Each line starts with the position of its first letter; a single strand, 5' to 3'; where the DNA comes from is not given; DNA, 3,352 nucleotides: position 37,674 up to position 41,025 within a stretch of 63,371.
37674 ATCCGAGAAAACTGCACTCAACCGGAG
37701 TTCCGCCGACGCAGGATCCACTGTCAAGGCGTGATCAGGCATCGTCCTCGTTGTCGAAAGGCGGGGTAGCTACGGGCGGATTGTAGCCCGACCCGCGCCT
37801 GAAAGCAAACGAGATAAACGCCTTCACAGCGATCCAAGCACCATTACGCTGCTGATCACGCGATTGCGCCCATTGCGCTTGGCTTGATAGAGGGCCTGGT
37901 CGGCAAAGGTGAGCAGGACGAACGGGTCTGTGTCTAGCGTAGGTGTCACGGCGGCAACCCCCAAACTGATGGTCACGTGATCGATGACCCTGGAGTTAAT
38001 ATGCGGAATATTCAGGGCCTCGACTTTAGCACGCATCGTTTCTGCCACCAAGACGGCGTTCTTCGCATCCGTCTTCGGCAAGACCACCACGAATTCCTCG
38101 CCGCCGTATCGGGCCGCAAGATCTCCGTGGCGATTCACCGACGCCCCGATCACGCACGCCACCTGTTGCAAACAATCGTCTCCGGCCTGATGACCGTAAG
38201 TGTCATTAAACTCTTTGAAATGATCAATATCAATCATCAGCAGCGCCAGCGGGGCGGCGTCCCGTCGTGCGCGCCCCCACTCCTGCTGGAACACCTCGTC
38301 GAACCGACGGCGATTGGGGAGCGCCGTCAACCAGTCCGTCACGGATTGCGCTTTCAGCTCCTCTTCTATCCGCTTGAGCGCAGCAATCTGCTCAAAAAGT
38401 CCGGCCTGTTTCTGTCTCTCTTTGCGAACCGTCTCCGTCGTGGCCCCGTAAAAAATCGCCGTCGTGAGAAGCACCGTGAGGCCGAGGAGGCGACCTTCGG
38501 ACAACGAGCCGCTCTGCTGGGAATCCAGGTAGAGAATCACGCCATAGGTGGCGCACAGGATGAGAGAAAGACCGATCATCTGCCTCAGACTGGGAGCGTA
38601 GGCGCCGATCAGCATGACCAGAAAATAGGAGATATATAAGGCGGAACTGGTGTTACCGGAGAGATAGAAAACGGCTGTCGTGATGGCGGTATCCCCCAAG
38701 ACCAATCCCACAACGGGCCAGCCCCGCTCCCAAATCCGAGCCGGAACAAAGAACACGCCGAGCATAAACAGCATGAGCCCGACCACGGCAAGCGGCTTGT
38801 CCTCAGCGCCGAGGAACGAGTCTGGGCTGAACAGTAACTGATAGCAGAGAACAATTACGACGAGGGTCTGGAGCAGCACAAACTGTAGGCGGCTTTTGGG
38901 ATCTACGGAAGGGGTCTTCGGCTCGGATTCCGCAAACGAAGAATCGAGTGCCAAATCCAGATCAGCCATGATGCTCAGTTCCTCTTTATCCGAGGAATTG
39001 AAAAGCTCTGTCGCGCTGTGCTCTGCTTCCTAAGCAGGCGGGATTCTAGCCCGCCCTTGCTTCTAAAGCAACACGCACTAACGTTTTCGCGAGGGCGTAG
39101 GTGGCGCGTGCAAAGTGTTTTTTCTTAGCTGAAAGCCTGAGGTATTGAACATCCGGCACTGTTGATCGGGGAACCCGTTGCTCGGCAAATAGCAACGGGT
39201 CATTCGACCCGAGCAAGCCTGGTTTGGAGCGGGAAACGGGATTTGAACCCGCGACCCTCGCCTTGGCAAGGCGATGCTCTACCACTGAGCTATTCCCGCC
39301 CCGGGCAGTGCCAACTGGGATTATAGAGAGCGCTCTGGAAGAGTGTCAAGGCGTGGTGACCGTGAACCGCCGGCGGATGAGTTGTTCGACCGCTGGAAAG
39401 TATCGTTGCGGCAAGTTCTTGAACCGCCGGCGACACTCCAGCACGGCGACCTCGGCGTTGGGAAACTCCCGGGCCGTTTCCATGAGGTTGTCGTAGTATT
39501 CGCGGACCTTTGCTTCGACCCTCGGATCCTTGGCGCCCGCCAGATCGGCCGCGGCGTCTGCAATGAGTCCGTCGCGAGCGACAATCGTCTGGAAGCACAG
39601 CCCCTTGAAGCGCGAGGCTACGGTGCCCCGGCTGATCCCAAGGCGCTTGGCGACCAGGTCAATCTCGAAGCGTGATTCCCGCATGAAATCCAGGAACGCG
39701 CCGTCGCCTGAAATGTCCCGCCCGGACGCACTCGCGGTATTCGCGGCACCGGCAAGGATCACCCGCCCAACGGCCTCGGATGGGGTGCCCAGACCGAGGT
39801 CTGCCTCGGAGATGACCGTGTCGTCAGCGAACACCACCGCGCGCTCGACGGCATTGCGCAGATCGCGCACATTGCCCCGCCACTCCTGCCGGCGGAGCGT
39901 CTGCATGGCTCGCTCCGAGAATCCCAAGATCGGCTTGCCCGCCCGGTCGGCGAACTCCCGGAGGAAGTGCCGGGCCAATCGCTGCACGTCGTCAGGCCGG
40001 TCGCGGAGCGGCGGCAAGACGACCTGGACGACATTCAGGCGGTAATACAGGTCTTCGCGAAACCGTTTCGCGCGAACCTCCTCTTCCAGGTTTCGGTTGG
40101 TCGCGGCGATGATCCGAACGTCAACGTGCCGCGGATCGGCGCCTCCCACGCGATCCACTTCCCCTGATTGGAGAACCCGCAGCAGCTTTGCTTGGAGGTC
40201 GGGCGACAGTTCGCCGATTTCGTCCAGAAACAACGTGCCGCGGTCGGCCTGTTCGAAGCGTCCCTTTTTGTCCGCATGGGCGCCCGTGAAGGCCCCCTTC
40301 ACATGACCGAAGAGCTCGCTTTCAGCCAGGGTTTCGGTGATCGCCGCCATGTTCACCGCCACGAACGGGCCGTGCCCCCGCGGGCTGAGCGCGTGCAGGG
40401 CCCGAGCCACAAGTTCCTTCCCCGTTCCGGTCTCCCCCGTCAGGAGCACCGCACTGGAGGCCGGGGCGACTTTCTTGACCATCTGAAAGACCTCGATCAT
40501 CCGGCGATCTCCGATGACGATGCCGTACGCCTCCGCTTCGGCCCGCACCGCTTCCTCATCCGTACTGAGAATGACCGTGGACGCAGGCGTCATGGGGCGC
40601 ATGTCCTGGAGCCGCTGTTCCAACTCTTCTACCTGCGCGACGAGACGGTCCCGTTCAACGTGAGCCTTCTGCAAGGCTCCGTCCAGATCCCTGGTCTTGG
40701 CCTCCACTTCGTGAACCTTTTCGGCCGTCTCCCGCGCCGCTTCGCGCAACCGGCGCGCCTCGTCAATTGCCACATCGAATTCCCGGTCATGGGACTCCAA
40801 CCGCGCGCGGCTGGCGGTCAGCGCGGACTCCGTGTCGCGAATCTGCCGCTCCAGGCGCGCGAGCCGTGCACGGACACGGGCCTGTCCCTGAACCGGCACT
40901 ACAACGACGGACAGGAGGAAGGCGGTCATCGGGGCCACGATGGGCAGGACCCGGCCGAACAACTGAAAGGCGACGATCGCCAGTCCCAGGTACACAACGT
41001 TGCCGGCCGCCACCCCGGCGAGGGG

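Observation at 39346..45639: Three-gene envelope-sensing operon with a membrane-tethered CHASE2 sigma54 activator and its own sigma54 promoter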

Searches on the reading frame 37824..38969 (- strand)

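Call 20: search_protein_families(library=pfam, proteins=[window:37824-38969:-], max_evalue=0.01)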
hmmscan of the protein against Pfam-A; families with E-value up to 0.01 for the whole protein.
window:37824-38969:- (381 aa): 1 family
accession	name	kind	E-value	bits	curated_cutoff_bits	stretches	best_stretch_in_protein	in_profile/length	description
PF00990.26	GGDEF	-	1.1e-52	178.4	23.8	1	210-370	2-161/161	Diguanylate cyclase, GGDEF domain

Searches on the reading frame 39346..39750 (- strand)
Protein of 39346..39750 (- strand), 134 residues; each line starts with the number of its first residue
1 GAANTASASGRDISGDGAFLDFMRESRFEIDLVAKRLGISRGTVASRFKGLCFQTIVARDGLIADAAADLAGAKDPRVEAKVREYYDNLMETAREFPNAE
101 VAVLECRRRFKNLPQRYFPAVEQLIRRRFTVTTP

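Call 33: search_protein_families(library=pfam, proteins=[window:39346-39750:-], max_evalue=1)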
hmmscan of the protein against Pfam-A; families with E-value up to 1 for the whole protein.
window:39346-39750:- (134 aa): 10 families
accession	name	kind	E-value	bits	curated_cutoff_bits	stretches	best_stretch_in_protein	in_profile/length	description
PF02954.25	HTH_8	-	0.0055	16.8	22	1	23-46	14-37/42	Bacterial regulatory protein, Fis family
PF13404.12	HTH_AsnC-type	-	0.019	15.2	27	1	33-49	23-39/42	AsnC-type helix-turn-helix domain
PF13412.12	HTH_24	-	0.039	14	21.9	1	33-49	23-39/48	Winged helix-turn-helix DNA-binding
PF18024.7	HTH_50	-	0.08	13.1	27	1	32-49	28-45/50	Helix-turn-helix domain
PF00440.29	TetR_N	-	0.085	13.1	24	1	29-49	18-38/47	Bacterial regulatory proteins, tetR family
PF04545.22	Sigma70_r4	-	0.1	12.6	24.1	1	33-47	26-40/50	Sigma-70, region 4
PF14394.12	DUF4423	-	0.14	12.4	30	1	25-95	34-105/165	Domain of unknown function (DUF4423)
PF25639.1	DUF7943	-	0.15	12.3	27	1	78-128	62-115/123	Domain of unknown function (DUF7943)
PF23543.1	DUF6688_C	-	0.17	12.5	25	1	55-88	30-63/112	DUF6688 C-terminal domain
PF16469.10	NPA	-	0.21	12.7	27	1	71-113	29-70/123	Nematode polyprotein allergen ABA-1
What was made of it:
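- On Bacterial enhancer-binding protein (sigma-54 activator, PF00158): HTH_8 E 0.0055, 16.8 bits, below the 22-bit cut-off (call 33).
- Checked: The HTH is only a sub-threshold HTH_8 match (E 0.0055, 16.8 bits against a cut-off of 22; call 33).
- The HTH is below Pfam threshold (call 33).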

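Call 68: predict_structure(alignment_id=A3)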
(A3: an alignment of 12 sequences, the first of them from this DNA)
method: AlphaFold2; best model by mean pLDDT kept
length: 125 residues; sequences in the alignment: 12
mean_pLDDT: 92.4   pTM: 0.85
mean pLDDT of the five models: 92.4, 91.4, 91.1, 91.1, 90.0
residues with pLDDT >= 90: 110; 70-90: 7; 50-70: 6; < 50: 2
segments of 3 or more residues with pLDDT < 50: none
pLDDT, mean of each block of 10 residues (from residue 1): 75 95 95 96 97 97 96 97 95 94 93 95 60
secondary structure, 60 per line:
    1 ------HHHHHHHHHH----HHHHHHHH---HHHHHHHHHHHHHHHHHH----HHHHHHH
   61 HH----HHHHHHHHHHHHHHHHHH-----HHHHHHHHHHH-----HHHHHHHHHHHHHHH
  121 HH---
elements in order: H7-16 H21-28 H32-49 H54-62 H67-84 H90-100 H106-122

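Call 70: fold_search(model_id=the predicted structure, library=pdb)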
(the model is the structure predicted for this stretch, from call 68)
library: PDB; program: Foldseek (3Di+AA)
matches with E <= 10: 39; with E <= 0.001: 0
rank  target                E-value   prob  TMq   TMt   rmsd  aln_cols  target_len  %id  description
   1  3onq_D                2.5e+00  0.25  0.25  0.15   8.7        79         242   19  Crystal Structure of Regulator of Polyketide Synthase Expression BAD_0249 from Bifidobacterium adolescentis (released 2010-09-08)
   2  2of7                  2.9e+00  0.07  0.25  0.18  11.8       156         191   11  Structural Genomics, the crystal structure of a tetR-family transcriptional regulator from Streptomyces coelicolor A3 (released 2007-01-30)
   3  3onq_A                3.1e+00  0.25  0.26  0.14   8.8        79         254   16  Crystal Structure of Regulator of Polyketide Synthase Expression BAD_0249 from Bifidobacterium adolescentis (released 2010-09-08)
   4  3onq_B                3.2e+00  0.21  0.25  0.14   8.7        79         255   18  Crystal Structure of Regulator of Polyketide Synthase Expression BAD_0249 from Bifidobacterium adolescentis (released 2010-09-08)
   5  2x3m                  3.6e+00  0.04  0.18  0.17  13.3       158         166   10  Crystal Structure of Hypothetical Protein ORF239 from Pyrobaculum Spherical Virus (released 2011-02-16)
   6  7v9b_A                3.6e+00  0.04  0.20  0.14  16.0       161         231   16  Crystal Structure of 14-3-3 epsilon with FOXO3a peptide (released 2022-08-31)
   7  3knt_C                3.8e+00  0.09  0.29  0.20  13.6       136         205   17  Crystal structure of Methanocaldococcus jannaschii 8-oxoguanine glycosylase/lyase in complex with 15mer DNA containing (released 2010-02-02)
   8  5l1a                  4.0e+00  0.09  0.30  0.33  13.7       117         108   11  Crystal structure of uncharacterized protein LPG2271 from Legionella pneumophila (released 2016-08-10)
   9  9ddl                  4.2e+00  0.04  0.19  0.13  15.1       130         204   10  Glutathione transferase sigma class from Taenia solium 1.3 (released 2025-06-11)
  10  2dg8_A                4.4e+00  0.06  0.25  0.20  11.4       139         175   20  Crystal structure of the putative trasncriptional regulator SCO7518 from Streptomyces coelicolor A3(2) (released 2007-03-13)
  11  1rp3_E                4.4e+00  0.04  0.19  0.13  16.7       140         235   19  Cocrystal structure of the flagellar sigma/anti-sigma complex, Sigma-28/FlgM (released 2004-04-06)
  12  3onq_C                4.6e+00  0.18  0.25  0.14   8.6        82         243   13  Crystal Structure of Regulator of Polyketide Synthase Expression BAD_0249 from Bifidobacterium adolescentis (released 2010-09-08)
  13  3fhf                  4.6e+00  0.08  0.29  0.20  13.9       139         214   14  Crystal structure of Methanocaldococcus jannaschii 8-oxoguanine DNA glycosylase (MjOgg) (released 2009-05-19)
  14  4xz8_A                4.9e+00  0.05  0.25  0.09  13.2       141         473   15  The crystal structure of Erve virus nucleoprotein (released 2015-09-02)
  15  3iv5_A                5.4e+00  0.25  0.23  0.31   5.3        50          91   20  Crystal structure of Fis bound to 27 bp optimal binding sequence F1 (released 2010-04-28)
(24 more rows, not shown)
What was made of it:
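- On Bacterial enhancer-binding protein (sigma-54 activator, PF00158): The fold search aligns Fis over about 50 columns at probability 0.25 (call 70).
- Tried and rejected: Foldseek against the PDB found nothing below E 2.5 (call 70).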

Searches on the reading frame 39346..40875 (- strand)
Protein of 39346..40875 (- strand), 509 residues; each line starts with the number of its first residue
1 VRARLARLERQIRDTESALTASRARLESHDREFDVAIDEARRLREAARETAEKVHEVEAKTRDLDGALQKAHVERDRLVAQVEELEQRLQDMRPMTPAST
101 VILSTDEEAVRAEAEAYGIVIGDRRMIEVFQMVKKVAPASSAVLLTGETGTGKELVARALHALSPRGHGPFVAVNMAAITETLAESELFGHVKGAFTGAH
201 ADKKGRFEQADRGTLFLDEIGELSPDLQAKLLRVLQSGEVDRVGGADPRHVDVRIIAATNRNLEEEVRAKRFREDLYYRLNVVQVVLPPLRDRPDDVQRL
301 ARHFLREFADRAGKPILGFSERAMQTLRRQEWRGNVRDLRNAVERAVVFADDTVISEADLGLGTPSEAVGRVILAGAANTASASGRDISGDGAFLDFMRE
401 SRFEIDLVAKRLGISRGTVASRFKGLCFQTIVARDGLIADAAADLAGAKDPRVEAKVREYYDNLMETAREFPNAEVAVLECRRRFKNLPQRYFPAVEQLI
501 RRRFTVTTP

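Call 92: search_solved_structures(query=window:39346-40875:-, max_evalue=1e-40)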
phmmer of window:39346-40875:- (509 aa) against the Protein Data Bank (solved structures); distinct sequences matched with E-value up to 1e-40: 35.
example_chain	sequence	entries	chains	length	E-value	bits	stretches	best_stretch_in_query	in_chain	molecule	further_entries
9qq6_C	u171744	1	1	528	1.5e-78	268.3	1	112-358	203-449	Nif-specific regulatory protein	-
1ojl_A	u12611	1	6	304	3.1e-78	267.2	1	127-365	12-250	TRANSCRIPTIONAL REGULATORY PROTEIN ZRAR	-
4ly6_A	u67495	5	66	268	7.2e-77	262.7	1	119-360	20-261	Transcriptional regulator (NtrC family)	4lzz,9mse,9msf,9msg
1ny6_A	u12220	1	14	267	8.2e-77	262.5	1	120-360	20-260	transcriptional regulator (NtrC family)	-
1ny5_A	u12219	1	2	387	8.9e-77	262.4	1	119-360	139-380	transcriptional regulator (NtrC family)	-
3dzd_A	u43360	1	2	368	2.7e-76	260.8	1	121-355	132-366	Transcriptional regulator (NtrC family)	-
4l4u_A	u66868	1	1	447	5.6e-76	259.7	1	119-363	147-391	Transcriptional regulator (NtrC family)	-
3m0e_A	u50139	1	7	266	5.8e-76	259.7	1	120-360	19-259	Transcriptional regulator (NtrC family)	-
6iy8_A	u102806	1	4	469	9.5e-72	245.8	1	111-352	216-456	Positive regulator CapR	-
26jl_A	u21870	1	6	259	1.1e-65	225.8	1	126-355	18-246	Flagellar regulatory protein A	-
5ep0_A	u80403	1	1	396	1.4e-65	225.5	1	107-353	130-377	Putative repressor protein luxO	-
5ep1_A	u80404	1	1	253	3.6e-65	224.1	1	125-353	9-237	Putative repressor protein luxO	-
5ep2_A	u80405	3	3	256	3.7e-65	224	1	125-353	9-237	Putative repressor protein luxO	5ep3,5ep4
6jdi_A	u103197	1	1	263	5e-65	223.6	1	120-355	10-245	Nitrogen assimilation regulatory protein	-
5exp_A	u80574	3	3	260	1.7e-64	221.9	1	118-355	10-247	Transcriptional regulator FleQ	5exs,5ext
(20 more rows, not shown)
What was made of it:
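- Closest known: NtrC1 / DctD / ZraR / NifA-type bacterial enhancer-binding proteins. Same: The AAA+ core is 45-55% identical to other bEBPs and matches PDB NifA 9qq6 (E 1.5e-78), ZraR 1ojl and Aquifex NtrC1 1ny5 (call 92).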
